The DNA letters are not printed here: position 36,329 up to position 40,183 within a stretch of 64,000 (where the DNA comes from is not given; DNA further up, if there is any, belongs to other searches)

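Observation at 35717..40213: Giant acidic secreted protein with ~47 copies of an 18-aa 'FNGTF' repeat, most matching the bacterial N-glycosylation sequon D/E-X-N-X-S/T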

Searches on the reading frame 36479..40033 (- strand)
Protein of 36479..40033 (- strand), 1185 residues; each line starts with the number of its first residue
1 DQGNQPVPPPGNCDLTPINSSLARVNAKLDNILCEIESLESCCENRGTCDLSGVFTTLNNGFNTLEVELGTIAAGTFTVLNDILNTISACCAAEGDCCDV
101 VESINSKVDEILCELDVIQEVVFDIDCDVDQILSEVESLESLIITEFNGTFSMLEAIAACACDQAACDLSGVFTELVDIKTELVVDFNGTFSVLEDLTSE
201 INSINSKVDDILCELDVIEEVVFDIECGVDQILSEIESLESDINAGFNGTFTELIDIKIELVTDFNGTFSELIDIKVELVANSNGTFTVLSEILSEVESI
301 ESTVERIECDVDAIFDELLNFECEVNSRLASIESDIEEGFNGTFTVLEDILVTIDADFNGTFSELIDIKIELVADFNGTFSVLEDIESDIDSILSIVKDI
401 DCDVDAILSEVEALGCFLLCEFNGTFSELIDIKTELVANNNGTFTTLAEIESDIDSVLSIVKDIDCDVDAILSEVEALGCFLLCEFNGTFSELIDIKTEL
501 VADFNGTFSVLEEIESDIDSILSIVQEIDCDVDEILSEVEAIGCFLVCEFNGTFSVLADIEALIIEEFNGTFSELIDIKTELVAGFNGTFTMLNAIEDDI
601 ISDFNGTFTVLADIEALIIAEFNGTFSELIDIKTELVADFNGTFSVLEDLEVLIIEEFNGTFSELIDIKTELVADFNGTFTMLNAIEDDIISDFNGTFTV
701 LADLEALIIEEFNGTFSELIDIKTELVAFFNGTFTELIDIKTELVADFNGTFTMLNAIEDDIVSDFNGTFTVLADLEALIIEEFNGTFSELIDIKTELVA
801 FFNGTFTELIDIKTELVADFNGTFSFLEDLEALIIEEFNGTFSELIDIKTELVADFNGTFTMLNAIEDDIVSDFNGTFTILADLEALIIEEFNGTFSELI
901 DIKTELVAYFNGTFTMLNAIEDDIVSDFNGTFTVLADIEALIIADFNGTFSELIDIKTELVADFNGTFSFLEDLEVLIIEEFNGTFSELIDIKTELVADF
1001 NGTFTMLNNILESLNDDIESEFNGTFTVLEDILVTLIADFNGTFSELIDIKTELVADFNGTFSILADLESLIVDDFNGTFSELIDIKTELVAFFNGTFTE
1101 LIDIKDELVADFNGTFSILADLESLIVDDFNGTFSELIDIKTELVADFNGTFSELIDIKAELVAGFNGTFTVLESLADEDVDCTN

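Call 55: search_protein_representatives(protein=window:36479-40033:-)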
Query: 1185 residues. Proteins with E-value up to 0.001 (for the whole library): 114; up to 1e-10: 57; up to 1e-30: 13. The best 114 are listed.
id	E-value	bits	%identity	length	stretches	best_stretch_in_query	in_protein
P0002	2.8e-60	220.6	38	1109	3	583-1172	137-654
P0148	1.3e-51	191.9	31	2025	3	791-1162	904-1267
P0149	2.0e-45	171.4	43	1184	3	843-1126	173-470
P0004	3.6e-42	160.7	39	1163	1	977-1141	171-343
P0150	7.6e-41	156.3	33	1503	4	577-976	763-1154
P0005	2.1e-40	154.8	49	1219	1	714-971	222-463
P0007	4.4e-37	143.8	42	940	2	654-1183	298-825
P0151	6.1e-37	143.3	51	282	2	120-216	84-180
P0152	2.4e-34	134.7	31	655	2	456-870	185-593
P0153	3.2e-34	134.3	48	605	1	639-829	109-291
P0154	1.7e-32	128.6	31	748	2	684-989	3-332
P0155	3.6e-31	124.2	41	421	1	785-1036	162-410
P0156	6.8e-31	123.3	46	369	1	682-888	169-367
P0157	1.2e-30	122.5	81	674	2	910-974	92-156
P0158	1.2e-30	122.5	39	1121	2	713-1090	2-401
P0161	7.6e-29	116.5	69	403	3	915-973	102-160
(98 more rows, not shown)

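Call 68: find_encoding_contigs(protein=P0161, flank=10000, max_places=3)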
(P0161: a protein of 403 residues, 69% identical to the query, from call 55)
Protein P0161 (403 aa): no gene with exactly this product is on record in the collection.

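Call 69: list_cluster_members(proteins=[P0161, P0157, P0002, P0148])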
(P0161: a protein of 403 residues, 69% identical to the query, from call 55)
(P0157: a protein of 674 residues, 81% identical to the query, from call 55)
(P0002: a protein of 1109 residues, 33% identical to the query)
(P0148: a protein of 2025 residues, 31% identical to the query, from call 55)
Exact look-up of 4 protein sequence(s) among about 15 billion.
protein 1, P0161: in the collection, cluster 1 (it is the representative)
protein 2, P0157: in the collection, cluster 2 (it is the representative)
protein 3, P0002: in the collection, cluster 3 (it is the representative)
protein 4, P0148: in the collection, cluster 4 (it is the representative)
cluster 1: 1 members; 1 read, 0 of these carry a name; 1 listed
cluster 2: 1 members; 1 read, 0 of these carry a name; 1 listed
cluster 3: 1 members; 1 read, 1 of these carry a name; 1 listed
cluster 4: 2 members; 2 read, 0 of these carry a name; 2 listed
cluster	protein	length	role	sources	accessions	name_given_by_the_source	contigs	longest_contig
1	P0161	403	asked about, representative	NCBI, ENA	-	-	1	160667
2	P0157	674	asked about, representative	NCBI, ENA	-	-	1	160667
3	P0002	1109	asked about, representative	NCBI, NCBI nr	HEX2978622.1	MAG TPA: right-handed parallel beta-helix repeat-containing protein [Candidatus ... | right-handed parallel beta-helix repeat-containing protein [Candidatus Babeliales ...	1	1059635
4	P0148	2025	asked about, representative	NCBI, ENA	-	-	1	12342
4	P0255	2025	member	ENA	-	-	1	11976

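Call 85: search_protein_families(library=pfam, proteins=[P0161, P0157], max_evalue=0.001)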
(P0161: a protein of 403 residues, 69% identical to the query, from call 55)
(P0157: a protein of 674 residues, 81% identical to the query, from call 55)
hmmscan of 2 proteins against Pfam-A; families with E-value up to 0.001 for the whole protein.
P0161 (403 aa): 2 families
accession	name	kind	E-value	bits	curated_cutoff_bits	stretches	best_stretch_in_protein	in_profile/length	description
PF13229.12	Beta_helix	-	2.6e-14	53.6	25.9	1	229-384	2-149/158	Right handed beta helix region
PF05048.19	NosD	-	0.00011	22.1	23.6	1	215-371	23-172/212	Periplasmic copper-binding protein (NosD)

P0157 (674 aa): 0 families
